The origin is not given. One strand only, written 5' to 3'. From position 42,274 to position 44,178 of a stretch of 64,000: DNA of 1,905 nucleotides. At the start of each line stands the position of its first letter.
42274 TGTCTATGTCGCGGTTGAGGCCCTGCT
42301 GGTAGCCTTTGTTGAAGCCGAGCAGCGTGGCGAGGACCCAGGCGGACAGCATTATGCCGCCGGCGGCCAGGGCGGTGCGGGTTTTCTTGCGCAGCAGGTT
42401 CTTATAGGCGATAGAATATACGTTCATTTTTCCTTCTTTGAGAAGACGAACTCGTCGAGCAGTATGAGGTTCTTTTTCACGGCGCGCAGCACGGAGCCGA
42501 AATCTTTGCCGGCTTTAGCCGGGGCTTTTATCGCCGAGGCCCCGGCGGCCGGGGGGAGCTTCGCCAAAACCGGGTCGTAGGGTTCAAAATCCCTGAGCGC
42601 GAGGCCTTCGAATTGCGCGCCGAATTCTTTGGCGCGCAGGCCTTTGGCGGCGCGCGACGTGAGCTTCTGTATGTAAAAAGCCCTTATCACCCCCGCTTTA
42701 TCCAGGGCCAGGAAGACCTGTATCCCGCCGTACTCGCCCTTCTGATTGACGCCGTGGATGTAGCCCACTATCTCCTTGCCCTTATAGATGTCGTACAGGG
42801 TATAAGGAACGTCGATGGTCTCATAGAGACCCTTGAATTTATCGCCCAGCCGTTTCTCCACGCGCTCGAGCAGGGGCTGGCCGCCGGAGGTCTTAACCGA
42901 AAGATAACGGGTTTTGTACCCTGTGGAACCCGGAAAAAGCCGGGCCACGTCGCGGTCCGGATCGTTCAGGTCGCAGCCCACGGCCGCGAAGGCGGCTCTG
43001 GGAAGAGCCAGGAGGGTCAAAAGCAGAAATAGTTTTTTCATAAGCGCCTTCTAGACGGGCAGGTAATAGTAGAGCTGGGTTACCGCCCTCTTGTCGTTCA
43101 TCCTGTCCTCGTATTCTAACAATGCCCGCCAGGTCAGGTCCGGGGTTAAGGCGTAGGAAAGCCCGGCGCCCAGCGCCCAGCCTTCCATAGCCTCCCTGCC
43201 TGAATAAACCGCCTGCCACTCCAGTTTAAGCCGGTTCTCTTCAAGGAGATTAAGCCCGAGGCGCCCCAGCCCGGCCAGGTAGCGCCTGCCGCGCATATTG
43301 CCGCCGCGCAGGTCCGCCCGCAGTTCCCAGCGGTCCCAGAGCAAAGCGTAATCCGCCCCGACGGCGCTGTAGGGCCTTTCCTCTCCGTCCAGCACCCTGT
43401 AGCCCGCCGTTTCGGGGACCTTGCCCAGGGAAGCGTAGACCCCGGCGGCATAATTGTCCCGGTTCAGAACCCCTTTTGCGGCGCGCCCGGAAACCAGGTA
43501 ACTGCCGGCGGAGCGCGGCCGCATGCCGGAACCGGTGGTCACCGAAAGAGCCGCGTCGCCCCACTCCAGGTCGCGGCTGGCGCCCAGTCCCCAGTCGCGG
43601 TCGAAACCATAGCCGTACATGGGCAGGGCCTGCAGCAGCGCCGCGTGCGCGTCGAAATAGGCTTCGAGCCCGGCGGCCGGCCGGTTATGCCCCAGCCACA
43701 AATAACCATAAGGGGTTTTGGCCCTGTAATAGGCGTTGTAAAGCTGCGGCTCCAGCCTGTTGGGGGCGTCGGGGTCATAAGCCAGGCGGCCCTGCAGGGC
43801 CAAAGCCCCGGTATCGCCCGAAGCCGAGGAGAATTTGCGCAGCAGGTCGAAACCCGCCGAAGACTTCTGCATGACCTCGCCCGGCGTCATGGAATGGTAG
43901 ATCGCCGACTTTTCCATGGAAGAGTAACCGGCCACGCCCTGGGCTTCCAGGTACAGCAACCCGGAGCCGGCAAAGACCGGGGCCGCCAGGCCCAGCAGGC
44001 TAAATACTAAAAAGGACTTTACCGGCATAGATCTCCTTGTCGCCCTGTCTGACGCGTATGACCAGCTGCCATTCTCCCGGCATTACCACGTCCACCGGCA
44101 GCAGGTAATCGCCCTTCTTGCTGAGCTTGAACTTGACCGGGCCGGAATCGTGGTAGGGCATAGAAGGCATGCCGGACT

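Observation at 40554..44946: Fur-gated six-gene envelope operon that matches no metal-transport architecture I can name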

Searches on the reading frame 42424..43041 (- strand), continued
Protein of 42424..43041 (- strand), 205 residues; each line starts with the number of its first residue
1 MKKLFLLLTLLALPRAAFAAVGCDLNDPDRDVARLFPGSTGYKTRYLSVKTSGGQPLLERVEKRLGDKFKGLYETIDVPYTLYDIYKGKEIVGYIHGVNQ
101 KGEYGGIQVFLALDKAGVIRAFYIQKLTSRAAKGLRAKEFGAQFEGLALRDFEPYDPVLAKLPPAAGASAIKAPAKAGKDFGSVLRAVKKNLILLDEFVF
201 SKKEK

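Call 53: get_annotated_region(hit=H1, flank=9000)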
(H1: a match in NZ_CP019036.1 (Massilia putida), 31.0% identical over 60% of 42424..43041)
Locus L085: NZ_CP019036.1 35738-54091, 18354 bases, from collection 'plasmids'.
description: Massilia putida strain 6NM-7 plasmid unnamed1, complete sequence
organism: Massilia putida (NCBI taxid 1141883)
taxonomy: Bacteria; Pseudomonadota; Betaproteobacteria; Burkholderiales; Oxalobacteraceae; Massilia; Massilia putida
host: -; source: Soil,wolfram mine tailing; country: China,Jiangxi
typing (MOB-suite, as given by PLSDB): mobilizable; replicon rep_cluster_357; relaxase MOBP
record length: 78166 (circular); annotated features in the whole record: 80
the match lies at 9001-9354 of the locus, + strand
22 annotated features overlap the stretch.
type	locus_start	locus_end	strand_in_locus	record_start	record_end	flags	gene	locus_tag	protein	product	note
CDS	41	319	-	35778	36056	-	-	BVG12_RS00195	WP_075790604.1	hypothetical protein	-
CDS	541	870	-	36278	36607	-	-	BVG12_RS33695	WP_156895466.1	hypothetical protein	-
CDS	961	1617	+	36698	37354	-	-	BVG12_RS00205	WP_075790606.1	OmpW family outer membrane protein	-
CDS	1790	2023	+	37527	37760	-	-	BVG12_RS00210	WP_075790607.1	hypothetical protein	-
CDS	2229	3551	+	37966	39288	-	-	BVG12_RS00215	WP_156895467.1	hypothetical protein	-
CDS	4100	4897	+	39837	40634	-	-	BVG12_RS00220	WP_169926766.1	ParA family protein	-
CDS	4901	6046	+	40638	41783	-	-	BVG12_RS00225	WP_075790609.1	ParB/RepB/Spo0J family partition protein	GO:0007059 - chromosome segregation [Evidence IEA]; GO:0000910 - cytokinesis [Evidence IEA]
CDS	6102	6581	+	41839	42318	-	-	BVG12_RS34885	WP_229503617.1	hypothetical protein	-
CDS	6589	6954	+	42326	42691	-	-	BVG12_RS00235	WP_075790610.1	TrfB-related DNA-binding protein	-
CDS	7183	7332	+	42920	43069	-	-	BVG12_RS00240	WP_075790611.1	transposase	GO:0006313 - DNA transposition [Evidence IEA]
CDS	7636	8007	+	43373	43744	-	-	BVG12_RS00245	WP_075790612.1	metalloregulator ArsR/SmtB family transcription factor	GO:0006355 - regulation of DNA-templated transcription [Evidence IEA]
CDS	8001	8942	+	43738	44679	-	-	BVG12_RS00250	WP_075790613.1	hypothetical protein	-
CDS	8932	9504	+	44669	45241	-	-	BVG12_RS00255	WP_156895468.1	hypothetical protein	-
CDS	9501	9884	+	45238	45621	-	-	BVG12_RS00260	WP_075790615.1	hypothetical protein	-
CDS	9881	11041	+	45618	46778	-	-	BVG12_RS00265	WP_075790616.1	ABC transporter permease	-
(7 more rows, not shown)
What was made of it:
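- The sister modules lie in resistance islands and on a mine-tailing plasmid (call 53).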

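Call 55: search_protein_families(library=pfam, proteins=[L085:7636-8007:+, L085:8001-8942:+, L085:8932-9504:+, L085:9501-9884:+, L085:9881-11041:+, L085:11736-12236:+, L007:3236-4036:+, L007:4300-4698:+], max_evalue=0.1)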
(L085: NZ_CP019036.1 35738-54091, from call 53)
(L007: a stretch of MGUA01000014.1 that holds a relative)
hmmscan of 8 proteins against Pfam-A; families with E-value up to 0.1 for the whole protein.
L085:7636-8007:+ (123 aa): 18 families
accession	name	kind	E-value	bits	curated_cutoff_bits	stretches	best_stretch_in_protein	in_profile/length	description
PF01022.26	HTH_5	-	4.8e-10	39.6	22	1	38-79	1-41/47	Bacterial regulatory protein, arsR family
PF12840.13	HTH_20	-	5.8e-10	39.4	27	1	36-84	1-49/51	Helix-turn-helix domain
PF12802.13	MarR_2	-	3.9e-08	33.8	27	1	38-90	4-57/61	MarR family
PF25212.1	HVO_A0114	-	9.7e-08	32.1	27.6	1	27-91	11-74/84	HVO_A0114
PF13412.12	HTH_24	-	2e-06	27.7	21.9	1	38-79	2-43/48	Winged helix-turn-helix DNA-binding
PF01047.28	MarR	-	8.7e-05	22.8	24.6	1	38-81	2-45/59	MarR family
PF24038.1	DUF7347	-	0.00093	19.8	27.6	1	31-70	3-44/77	Domain of unknown function (DUF7347)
PF13545.12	HTH_Crp_2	-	0.0027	18.1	27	1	57-99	26-64/70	Crp-like helix-turn-helix domain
PF08100.18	Dimerisation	-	0.0034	17.6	25.6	1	33-98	19-85/93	O-methyltransferase dimerisation domain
PF02002.24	TFIIE_alpha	-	0.0037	17.5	22.9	1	42-98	16-78/105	TFIIE alpha subunit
PF13404.12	HTH_AsnC-type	-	0.0074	16.5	27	1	42-77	6-41/42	AsnC-type helix-turn-helix domain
PF03965.22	Penicillinase_R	-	0.013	16.2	22.6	1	43-95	7-63/115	Penicillinase repressor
PF24035.1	DUF7344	-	0.025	15.4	27.8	1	33-72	1-39/76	Domain of unknown function (DUF7344)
PF13601.12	HTH_34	-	0.034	14.7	27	1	41-88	2-49/80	Winged helix DNA-binding domain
PF07848.18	PaaX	-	0.052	14.2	24.8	1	59-98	29-68/70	PaaX-like protein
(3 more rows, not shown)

L085:8001-8942:+ (313 aa): 0 families

L085:8932-9504:+ (190 aa): 0 families

L085:9501-9884:+ (127 aa): 0 families

L085:9881-11041:+ (386 aa): 2 families
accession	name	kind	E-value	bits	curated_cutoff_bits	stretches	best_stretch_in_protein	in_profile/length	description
PF12704.14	MacB_PCD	-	1.1e-21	78.5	27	1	18-228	1-206/207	MacB-like periplasmic core domain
PF02687.27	FtsX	-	4.1e-14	53.1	25.5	1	257-379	2-120/120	FtsX-like permease C-terminal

L085:11736-12236:+ (166 aa): 1 family
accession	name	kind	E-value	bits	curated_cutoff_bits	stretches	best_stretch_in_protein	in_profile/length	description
PF11412.14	DsbD_N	-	1.7e-28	99.5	25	1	46-163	2-117/119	Thiol:disulfide interchange protein DsbD, N-terminal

L007:3236-4036:+ (266 aa): 0 families

L007:4300-4698:+ (132 aa): 1 family
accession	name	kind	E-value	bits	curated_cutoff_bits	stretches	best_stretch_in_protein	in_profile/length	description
PF14358.11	DUF4405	-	0.019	15.9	26.7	1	71-122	1-63/66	Domain of unknown function (DUF4405)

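Call 72: search_protein_families(library=pfam, proteins=[L038:6078-6434:+, L065:152-526:+, L082:10427-11005:+, L069:5979-6425:+, L051:5708-6262:+, L053:2064-2909:+, L034:5824-6267:+, L071:8031-8510:+], max_evalue=0.01)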
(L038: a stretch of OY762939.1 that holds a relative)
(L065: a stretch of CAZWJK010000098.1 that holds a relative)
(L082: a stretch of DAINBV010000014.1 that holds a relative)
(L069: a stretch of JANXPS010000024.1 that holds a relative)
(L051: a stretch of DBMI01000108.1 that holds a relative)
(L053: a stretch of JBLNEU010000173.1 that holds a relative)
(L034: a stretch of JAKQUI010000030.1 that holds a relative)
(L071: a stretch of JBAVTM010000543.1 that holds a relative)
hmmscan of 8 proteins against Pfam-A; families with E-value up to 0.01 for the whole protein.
L038:6078-6434:+ (118 aa): 1 family
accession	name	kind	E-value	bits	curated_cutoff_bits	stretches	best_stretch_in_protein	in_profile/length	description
PF02583.22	Trns_repr_metal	-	8.6e-24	84.2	22.8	1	34-114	3-77/78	Metal-sensitive transcriptional repressor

L065:152-526:+ (124 aa): 1 family
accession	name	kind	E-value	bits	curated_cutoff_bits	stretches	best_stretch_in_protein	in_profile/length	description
PF02583.22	Trns_repr_metal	-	8.4e-30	103.4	22.8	1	43-121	2-78/78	Metal-sensitive transcriptional repressor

L082:10427-11005:+ (192 aa): 1 family
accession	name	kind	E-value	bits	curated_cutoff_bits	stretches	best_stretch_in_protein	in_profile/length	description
PF05573.18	NosL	-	3.8e-11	43.9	24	1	53-164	5-125/131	NosL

L069:5979-6425:+ (148 aa): 1 family
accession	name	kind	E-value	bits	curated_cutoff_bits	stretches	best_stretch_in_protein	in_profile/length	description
PF05573.18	NosL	-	2.8e-15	57.3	24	1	25-141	4-129/131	NosL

L051:5708-6262:+ (184 aa): 1 family
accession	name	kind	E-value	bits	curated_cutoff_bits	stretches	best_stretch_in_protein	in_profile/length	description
PF05573.18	NosL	-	1.8e-13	51.4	24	1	34-145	6-126/131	NosL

L053:2064-2909:+ (281 aa): 2 families
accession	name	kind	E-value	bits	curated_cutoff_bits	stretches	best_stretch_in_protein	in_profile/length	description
PF05573.18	NosL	-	1.5e-09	38.8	24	1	36-147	3-123/131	NosL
PF13115.11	YtkA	-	0.00039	21.4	25.9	1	196-262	18-83/85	YtkA-like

L034:5824-6267:+ (147 aa): 1 family
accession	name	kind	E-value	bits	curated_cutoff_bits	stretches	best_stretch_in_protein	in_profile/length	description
PF02082.26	Rrf2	-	1.7e-36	125.7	30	1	3-132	1-131/132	Iron-dependent Transcriptional regulator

L071:8031-8510:+ (159 aa): 1 family
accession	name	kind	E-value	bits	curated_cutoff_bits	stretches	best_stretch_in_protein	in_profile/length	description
PF05573.18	NosL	-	1.8e-12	48.2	24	1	29-140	4-124/131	NosL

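Call 74: search_protein_families(library=pfam, proteins=[L078:6033-8789:+, L050:10968-11318:-, L050:12011-12400:-, L051:4988-5425:-], max_evalue=0.001)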
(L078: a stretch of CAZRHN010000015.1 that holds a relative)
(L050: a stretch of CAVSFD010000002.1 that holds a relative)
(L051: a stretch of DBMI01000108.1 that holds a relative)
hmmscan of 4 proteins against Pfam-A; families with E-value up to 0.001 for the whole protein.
L078:6033-8789:+ (918 aa): 6 families
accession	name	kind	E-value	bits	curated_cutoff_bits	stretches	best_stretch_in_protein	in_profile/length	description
PF00122.25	E1-E2_ATPase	-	5.9e-58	195.8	28.1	1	112-305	2-181/181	E1-E2 ATPase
PF00689.26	Cation_ATPase_C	-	1.9e-51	174.7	27.3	1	734-906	1-174/175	Cation transporting ATPase, C-terminus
PF13246.12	Cation_ATPase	-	4.1e-24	84.9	21.7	1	402-488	1-90/91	Cation transport ATPase (P-type)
PF00702.32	Hydrolase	-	2.3e-20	74.2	26.4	1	322-664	2-191/191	haloacid dehalogenase-like hydrolase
PF00690.31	Cation_ATPase_N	-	2e-19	69.4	20.4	1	4-72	1-69/69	Cation transporter/ATPase, N-terminus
PF08282.18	Hydrolase_3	-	7e-06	26.4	20.9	1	642-695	201-253/255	haloacid dehalogenase-like hydrolase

L050:10968-11318:- (116 aa): 4 families
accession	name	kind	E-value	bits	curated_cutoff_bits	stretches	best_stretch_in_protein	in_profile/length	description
PF01022.26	HTH_5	-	3e-13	49.9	22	1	38-79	1-41/47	Bacterial regulatory protein, arsR family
PF12840.13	HTH_20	-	1e-07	32.2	27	1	36-86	1-51/51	Helix-turn-helix domain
PF13412.12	HTH_24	-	1.4e-05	25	21.9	1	38-77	2-41/48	Winged helix-turn-helix DNA-binding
PF09339.16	HTH_IclR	-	0.00014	22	22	1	43-79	7-44/52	IclR helix-turn-helix domain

L050:12011-12400:- (129 aa): 5 families
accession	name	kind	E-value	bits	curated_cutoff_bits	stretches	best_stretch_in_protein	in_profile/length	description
PF01022.26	HTH_5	-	4.4e-17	62.1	22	1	54-99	1-46/47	Bacterial regulatory protein, arsR family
PF12840.13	HTH_20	-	4.7e-05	23.7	27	1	52-101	1-51/51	Helix-turn-helix domain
PF13463.12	HTH_27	-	5.8e-05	23.7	22.2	1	60-113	8-66/68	Winged helix DNA-binding domain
PF13601.12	HTH_34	-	7.3e-05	23.3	27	1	57-103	2-49/80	Winged helix DNA-binding domain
PF24038.1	DUF7347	-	0.00077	20.1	27.6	0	46-83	2-39/77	Domain of unknown function (DUF7347)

L051:4988-5425:- (145 aa): 3 families
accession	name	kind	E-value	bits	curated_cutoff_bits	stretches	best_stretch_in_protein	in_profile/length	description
PF01022.26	HTH_5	-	6e-13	48.9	22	1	12-57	1-46/47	Bacterial regulatory protein, arsR family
PF12840.13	HTH_20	-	1.4e-05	25.4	27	1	10-57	1-49/51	Helix-turn-helix domain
PF08279.18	HTH_11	-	0.00088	19.5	25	0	16-63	3-54/55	HTH domain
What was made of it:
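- Tried and rejected: It is a P2-type cation ATPase, not a copper pump (call 74).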

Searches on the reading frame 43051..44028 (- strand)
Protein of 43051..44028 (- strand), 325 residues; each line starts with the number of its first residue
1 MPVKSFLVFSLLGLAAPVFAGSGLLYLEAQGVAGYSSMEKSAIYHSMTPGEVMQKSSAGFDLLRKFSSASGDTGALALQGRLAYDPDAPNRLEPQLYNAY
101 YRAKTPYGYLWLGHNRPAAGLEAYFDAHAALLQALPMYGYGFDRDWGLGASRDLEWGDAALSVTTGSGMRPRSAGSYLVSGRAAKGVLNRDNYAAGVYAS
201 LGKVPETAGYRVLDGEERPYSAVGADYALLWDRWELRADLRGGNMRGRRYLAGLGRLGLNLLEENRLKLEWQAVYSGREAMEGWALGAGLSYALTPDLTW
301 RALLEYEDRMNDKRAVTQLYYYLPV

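Call 3: search_protein_families(library=pfam, proteins=[window:43051-44028:-], max_evalue=0.1)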
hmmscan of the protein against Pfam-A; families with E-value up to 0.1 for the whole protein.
window:43051-44028:- (325 aa): 2 families
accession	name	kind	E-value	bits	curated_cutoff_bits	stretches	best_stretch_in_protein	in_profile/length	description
PF02530.20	Porin_2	-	0.043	13.7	22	1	277-314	299-336/357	Porin subfamily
PF13505.12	OMP_b-brl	-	0.049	14.2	28.7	1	139-306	37-150/175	Outer membrane protein beta-barrel domain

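Call 4: search_protein_families(library=ncbifam, proteins=[window:43051-44028:-], max_evalue=0.1)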
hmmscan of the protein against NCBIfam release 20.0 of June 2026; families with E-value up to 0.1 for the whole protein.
window:43051-44028:- (325 aa): 0 families

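Call 48: search_solved_structures(query=A4, max_evalue=10, show_alignments=1)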
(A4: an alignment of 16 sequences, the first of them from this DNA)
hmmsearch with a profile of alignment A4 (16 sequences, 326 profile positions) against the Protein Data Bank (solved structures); distinct sequences matched with E-value up to 10: 0.

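Call 49: search_protein_families(library=pfam, alignment_id=A4, max_evalue=1)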
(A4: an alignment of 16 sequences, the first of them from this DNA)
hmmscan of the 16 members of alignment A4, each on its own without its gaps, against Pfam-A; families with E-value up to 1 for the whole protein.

A. member 1, seq(325 aa): 2 families
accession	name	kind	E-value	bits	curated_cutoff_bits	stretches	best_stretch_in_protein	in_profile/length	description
PF02530.20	Porin_2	-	0.043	13.7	22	1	277-314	299-336/357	Porin subfamily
PF13505.12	OMP_b-brl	-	0.049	14.2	28.7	1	139-306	37-150/175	Outer membrane protein beta-barrel domain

B. families by the number of members that match (of 16 scanned): 7 families
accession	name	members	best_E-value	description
PF03349.22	Toluene_X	4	4.5e-05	Outer membrane protein transport protein (OMPP1/FadL/TodX)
PF25222.1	DUF7840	4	0.015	Domain of unknown function (DUF7840)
PF13505.12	OMP_b-brl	2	0.0039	Outer membrane protein beta-barrel domain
PF02530.20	Porin_2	2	0.043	Porin subfamily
PF10677.15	DUF2490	2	0.05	Protein of unknown function (DUF2490)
PF01389.23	OmpA_membrane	1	0.028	OmpA-like transmembrane domain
PF06848.17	Disaggr_repeat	1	0.22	Disaggregatase related repeat domain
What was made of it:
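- Checked: The barrel has only weak porin/OMP hits (calls 3, 49).
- Tried and rejected: There was no PDB sequence hit (call 48) and only weak Pfam hits (call 49).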
